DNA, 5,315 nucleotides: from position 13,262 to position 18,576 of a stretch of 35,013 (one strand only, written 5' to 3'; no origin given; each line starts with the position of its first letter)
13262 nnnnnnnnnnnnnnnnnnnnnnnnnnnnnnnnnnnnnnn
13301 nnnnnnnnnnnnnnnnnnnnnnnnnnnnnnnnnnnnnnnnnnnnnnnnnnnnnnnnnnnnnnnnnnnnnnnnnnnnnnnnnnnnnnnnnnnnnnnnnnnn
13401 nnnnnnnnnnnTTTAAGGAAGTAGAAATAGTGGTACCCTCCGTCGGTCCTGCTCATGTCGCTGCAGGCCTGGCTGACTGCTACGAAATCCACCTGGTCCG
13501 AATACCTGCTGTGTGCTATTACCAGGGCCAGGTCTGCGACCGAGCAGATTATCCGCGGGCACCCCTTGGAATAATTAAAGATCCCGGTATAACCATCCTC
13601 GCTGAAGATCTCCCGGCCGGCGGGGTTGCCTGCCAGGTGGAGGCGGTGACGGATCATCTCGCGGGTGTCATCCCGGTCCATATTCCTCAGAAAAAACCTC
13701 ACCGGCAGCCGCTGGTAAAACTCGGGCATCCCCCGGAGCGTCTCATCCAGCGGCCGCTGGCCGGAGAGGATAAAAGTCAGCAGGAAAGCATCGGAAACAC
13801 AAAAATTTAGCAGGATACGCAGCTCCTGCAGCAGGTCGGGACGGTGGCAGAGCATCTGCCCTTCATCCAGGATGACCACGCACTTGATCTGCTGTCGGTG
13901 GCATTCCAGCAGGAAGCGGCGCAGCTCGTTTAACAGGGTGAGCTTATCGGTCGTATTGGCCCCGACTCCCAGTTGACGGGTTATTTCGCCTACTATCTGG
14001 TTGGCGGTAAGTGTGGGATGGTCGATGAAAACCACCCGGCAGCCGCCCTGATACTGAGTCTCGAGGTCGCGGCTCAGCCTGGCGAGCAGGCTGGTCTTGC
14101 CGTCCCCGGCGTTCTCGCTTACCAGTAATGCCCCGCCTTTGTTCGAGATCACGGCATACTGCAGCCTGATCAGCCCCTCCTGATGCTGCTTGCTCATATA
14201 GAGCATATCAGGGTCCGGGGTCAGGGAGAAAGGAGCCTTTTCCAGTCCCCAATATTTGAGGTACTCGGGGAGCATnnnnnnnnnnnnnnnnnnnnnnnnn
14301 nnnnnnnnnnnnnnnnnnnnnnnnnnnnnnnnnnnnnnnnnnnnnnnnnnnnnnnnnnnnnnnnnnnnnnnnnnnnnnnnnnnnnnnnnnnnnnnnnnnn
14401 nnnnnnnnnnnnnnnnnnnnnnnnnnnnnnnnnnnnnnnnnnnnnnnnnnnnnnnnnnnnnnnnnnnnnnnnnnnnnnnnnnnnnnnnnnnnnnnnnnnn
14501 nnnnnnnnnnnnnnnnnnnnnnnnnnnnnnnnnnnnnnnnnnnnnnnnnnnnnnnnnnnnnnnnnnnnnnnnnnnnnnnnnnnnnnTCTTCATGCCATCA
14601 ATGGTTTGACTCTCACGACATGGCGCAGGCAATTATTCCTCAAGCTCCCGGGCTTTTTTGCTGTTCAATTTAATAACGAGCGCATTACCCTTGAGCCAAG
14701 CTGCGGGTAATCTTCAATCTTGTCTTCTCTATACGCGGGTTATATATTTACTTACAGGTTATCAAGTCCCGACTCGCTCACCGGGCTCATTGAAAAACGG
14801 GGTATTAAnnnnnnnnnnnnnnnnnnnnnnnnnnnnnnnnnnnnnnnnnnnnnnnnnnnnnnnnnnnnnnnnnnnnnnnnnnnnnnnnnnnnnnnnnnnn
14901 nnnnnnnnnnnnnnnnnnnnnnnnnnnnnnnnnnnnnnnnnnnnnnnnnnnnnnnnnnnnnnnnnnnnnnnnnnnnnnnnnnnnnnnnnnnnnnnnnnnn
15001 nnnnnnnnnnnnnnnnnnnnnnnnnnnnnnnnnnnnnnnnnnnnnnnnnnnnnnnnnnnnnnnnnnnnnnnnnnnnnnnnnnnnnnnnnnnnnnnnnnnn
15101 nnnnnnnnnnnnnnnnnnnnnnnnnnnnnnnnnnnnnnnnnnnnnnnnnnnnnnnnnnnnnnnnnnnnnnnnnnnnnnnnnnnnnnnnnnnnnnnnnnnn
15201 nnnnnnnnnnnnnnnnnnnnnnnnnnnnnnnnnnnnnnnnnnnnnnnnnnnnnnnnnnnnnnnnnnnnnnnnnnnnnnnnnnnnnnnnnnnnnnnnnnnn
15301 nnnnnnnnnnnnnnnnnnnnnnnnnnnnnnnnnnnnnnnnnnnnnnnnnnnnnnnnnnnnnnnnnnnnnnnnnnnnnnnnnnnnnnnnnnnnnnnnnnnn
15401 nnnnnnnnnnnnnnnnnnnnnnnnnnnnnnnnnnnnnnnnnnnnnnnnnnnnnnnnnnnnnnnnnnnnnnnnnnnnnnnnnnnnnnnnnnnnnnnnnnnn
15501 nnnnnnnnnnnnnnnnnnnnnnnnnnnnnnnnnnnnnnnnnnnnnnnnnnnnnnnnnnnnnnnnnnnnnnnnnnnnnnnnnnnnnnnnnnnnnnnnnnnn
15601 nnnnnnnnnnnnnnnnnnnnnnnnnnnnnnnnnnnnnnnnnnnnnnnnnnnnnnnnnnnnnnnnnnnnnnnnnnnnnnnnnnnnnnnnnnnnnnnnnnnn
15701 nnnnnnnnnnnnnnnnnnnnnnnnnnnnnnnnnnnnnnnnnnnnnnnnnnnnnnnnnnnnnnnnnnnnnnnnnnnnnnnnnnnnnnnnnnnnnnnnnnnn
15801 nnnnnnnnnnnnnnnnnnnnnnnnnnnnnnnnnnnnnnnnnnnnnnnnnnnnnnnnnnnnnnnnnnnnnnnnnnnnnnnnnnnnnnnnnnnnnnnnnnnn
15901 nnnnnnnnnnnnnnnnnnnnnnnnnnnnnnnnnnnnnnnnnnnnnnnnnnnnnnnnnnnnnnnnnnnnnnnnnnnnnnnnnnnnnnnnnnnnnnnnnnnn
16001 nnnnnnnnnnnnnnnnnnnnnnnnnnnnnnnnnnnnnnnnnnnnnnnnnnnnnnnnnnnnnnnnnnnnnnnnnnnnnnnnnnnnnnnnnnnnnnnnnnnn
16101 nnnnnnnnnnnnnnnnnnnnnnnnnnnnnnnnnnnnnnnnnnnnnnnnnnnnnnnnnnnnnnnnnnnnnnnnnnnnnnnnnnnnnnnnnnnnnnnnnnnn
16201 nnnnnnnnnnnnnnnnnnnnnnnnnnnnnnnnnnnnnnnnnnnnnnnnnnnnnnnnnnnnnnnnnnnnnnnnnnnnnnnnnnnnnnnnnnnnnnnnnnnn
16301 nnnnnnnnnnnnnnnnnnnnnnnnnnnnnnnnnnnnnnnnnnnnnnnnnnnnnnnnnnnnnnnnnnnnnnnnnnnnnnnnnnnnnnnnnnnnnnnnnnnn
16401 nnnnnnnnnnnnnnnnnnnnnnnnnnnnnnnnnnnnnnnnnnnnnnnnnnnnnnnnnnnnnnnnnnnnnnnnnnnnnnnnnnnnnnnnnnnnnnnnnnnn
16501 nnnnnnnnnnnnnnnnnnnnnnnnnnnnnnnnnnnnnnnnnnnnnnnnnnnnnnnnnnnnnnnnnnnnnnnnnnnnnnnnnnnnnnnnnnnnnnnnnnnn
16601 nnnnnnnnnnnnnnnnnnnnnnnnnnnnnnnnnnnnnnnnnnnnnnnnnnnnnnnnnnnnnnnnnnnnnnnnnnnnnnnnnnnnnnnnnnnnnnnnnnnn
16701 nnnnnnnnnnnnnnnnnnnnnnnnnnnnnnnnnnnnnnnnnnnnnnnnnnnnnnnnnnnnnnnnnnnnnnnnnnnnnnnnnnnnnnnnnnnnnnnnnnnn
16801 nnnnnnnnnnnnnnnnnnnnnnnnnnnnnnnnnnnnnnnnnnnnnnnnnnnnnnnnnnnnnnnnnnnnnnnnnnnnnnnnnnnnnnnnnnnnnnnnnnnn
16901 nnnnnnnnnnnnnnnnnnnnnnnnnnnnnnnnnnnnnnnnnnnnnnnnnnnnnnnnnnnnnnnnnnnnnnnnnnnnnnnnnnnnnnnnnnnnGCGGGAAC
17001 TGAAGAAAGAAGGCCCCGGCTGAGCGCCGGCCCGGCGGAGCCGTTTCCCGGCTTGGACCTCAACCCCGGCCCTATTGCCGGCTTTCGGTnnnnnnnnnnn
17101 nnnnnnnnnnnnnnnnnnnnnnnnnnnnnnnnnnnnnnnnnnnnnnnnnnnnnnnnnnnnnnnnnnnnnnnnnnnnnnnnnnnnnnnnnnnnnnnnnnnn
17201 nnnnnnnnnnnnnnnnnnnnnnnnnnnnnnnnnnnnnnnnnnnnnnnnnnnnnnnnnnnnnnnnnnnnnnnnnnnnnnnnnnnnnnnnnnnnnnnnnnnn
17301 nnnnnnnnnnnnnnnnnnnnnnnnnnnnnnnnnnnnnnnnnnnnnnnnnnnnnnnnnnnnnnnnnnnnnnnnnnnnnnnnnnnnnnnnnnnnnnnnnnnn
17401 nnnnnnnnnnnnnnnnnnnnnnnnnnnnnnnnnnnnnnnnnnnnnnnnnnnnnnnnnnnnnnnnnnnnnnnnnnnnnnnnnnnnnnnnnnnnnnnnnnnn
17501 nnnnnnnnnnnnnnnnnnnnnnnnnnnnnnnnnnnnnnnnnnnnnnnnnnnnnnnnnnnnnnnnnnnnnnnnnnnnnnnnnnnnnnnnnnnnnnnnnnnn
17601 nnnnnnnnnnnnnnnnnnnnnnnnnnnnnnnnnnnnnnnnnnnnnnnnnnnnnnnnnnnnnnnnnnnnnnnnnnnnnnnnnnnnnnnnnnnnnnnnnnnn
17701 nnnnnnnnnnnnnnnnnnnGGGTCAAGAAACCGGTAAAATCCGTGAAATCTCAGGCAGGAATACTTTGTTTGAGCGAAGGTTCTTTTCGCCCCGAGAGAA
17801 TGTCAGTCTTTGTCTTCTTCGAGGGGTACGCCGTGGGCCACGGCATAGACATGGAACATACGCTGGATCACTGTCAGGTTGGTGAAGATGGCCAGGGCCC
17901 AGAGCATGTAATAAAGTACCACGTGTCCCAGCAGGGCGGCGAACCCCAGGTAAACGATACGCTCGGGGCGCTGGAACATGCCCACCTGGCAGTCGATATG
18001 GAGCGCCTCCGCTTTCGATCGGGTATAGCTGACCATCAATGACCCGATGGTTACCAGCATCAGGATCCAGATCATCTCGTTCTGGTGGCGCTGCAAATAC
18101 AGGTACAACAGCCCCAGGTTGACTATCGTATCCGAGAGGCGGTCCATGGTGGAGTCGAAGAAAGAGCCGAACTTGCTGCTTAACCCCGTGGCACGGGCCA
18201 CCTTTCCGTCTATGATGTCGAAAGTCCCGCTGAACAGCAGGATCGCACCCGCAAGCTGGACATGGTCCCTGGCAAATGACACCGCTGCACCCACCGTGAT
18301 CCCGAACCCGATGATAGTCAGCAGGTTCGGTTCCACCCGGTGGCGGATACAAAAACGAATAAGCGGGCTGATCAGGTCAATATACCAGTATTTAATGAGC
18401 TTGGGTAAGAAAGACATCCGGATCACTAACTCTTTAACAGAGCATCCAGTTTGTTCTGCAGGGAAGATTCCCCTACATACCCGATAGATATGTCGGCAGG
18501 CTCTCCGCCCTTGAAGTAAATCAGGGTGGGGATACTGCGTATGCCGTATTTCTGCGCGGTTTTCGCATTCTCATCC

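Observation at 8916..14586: Atypical ExeA/MshM-like AAA+ / zinc-ribbon protein in an operon with a TM-TPR-FGE(SUMF1) protein and a secreted TPR protein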

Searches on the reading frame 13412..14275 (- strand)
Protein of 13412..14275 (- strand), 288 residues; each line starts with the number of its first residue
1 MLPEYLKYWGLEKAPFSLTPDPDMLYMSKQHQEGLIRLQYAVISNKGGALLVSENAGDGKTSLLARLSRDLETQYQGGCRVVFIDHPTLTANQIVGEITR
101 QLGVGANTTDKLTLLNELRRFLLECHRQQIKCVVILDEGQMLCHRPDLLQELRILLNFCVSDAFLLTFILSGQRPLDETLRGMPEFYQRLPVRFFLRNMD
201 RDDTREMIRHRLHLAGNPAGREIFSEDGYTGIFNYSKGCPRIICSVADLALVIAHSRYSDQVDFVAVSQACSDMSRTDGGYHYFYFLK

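Call 51: search_dna_similar(query=window:13412-14275:-, collection=plasmids, mode=protein, max_evalue=0.001, max_rows=30)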
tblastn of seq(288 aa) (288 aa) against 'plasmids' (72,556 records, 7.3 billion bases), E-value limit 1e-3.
Records with a match: 79; places in all: 93; records where one place covers at least 80% of the query: 77.
Best place of each record, by identity: <60% 79.
By first word of the organism name: Streptomyces 13; Rhodococcus 10; Mycobacterium 6; Roseobacter 4; Thioclava 4; Nitratidesulfovibrio 4; Rhodovulum 3; Rhizobium 2; Jannaschia 2; Ruegeria 2; and 27 more.
By predicted mobility (MOB-suite, as given by PLSDB): non-mobilizable 55; mobilizable 22; conjugative 2.
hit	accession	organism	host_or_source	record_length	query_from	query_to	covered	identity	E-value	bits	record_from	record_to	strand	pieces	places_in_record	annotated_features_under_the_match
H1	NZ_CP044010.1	Rhizobium sp. BG6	Prosopis cineraria,pure bacterial ...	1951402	5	276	94%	33.1%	9e-29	122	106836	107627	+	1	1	none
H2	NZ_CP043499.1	Rhizobium grahamii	Prosopis cineraria,pure bacterial ...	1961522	5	276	94%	33.1%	9e-29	122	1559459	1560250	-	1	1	none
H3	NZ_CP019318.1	Tateyamaria omphalii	Single cell,seawater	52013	5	273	93%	32.2%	3e-20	98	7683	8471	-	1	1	AAA family ATPase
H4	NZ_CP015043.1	Rhodovulum sp. P5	cell culture,shallow-sea hydrothermal ...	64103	5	273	93%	32.0%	6e-23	105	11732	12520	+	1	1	AAA family ATPase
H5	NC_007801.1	Jannaschia sp. CCS1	-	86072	5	273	93%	31.9%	6e-26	114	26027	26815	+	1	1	AAA family ATPase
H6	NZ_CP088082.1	Ideonella dechloratans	Cell culture,Activated sludge, ...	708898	5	274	94%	31.6%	9e-20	96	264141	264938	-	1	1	AAA family ATPase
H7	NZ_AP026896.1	Aeromonas caviae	Microbe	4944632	5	282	97%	30.6%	2e-26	116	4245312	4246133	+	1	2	none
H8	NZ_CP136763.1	Palleronia sp. LCG004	cell culture,Intertidal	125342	5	281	96%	30.7%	8e-22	102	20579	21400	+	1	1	AAA family ATPase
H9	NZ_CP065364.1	Ruegeria sp. SCSIO 43209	Galaxea fascicularis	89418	5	273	93%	31.4%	6e-19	94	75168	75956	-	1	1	AAA family ATPase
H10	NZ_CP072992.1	Loktanella salsilacus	-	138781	5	273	93%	31.3%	7e-27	117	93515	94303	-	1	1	AAA family ATPase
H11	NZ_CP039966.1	Pseudorhodobacter turbinis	single bacterial isolate,Turban shell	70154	5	273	93%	30.9%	8e-25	110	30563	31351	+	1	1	AAA family ATPase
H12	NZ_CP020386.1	Rhodovulum sp. MB263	cell culture,mud flat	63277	5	273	93%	30.9%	4e-22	103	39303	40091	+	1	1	AAA family ATPase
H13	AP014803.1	Rhodovulum sulfidophilum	-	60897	5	273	93%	30.5%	5e-20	97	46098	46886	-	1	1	exeA: general secretion pathway protein A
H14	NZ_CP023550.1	Rhodobacter sp. CZR27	cell culture,paddy soil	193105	5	280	96%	29.5%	2e-19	96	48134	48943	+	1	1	AAA family ATPase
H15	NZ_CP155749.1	Sphingomonas parapaucimobilis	Chinese cabbage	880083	5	280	96%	29.4%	6e-21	100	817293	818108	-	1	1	AAA family ATPase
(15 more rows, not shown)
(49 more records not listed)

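Call 53: get_annotated_region(hit=H7, flank=6000)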
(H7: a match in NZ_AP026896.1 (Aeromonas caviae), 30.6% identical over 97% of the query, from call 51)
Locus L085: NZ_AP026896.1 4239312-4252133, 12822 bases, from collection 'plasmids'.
description: Aeromonas caviae strain KAM479 plasmid pKAM479_3, complete sequence
organism: Aeromonas caviae (NCBI taxid 648)
taxonomy: Bacteria; Pseudomonadota; Gammaproteobacteria; Aeromonadales; Aeromonadaceae; Aeromonas; Aeromonas caviae
host: -; source: Microbe; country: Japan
typing (MOB-suite, as given by PLSDB): non-mobilizable
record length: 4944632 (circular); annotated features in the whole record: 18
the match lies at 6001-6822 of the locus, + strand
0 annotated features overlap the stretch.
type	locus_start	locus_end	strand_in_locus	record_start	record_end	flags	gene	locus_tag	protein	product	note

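Call 56: search_protein_families(library=pfam, proteins=[L085:5926-7638:+, L085:7641-8321:+], max_evalue=1)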
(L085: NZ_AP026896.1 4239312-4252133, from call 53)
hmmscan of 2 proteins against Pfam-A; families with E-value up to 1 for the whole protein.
L085:5926-7638:+ (571 aa): 26 families (the best 25 are shown)
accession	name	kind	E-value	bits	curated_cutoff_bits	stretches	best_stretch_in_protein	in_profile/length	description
PF13401.12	AAA_22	-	1.4e-29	103.5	27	1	66-195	4-130/130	AAA domain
PF21327.3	GspA_C39-like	-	1.9e-14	54.3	27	1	364-460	2-97/97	GspA, peptidase C39-like domain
PF13191.12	AAA_16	-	4.6e-12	47.2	32.6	1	46-180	2-164/167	AAA ATPase domain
PF01471.23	PG_binding_1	-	9e-11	42.2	23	1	477-530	3-56/57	Putative peptidoglycan binding domain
PF00004.35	AAA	-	3.7e-06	27.9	21.2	1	70-207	1-127/131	ATPase family associated with various cellular activities (AAA)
PF13604.12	AAA_30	-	0.00021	21.5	27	1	63-226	14-163/191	AAA domain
PF14532.12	Sigma54_activ_2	-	0.00026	21.7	25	1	70-209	24-130/138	Sigma-54 interaction domain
PF07728.20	AAA_5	-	0.00029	21.3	22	1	70-173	2-93/139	AAA domain (dynein-related subfamily)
PF05621.17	TniB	-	0.00047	20.1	22.4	1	70-208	38-180/189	Bacterial TniB protein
PF13245.12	AAA_19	-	0.00063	20.4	25.1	1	69-187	13-124/134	AAA domain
PF20720.3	nSTAND3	-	0.0014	18.8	27.2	1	68-100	18-51/155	Novel STAND NTPase 3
PF02367.23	TsaE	-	0.0023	18.3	26.6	1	65-95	19-49/128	Threonylcarbamoyl adenosine biosynthesis protein TsaE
PF13173.12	AAA_14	-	0.0035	17.8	27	1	70-218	5-125/129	AAA domain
PF09848.15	SLFN-g3_helicase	-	0.0061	16.3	24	1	70-161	4-93/354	Schlafen group 3, DNA/RNA helicase domain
PF12775.13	AAA_7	-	0.0094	15.9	25.8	1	70-103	36-69/181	P-loop containing dynein motor region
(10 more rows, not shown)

L085:7641-8321:+ (227 aa): 3 families
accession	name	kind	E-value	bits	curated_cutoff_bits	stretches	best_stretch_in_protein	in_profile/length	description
PF16537.11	T2SSB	-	3e-21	75.3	28.4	1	162-220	1-59/60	Type II secretion system protein B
PF23893.1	Y4YQ_C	-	0.0039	17.4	27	1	181-218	14-52/53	Uncharacterised protein Y4YQ C-terminal domain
PF11356.14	T2SSC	-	0.014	15.6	27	1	188-220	108-140/141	Type II secretion system protein C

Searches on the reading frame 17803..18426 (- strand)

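Call 7: search_protein_families(library=pfam, proteins=[window:17803-18426:-], max_evalue=0.0001)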
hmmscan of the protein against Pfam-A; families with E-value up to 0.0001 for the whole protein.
window:17803-18426:- (207 aa): 1 family
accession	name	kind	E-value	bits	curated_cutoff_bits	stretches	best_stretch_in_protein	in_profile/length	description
PF01066.26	CDP-OH_P_transf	-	7.2e-18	65.9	22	1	33-180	4-148/152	CDP-alcohol phosphatidyltransferase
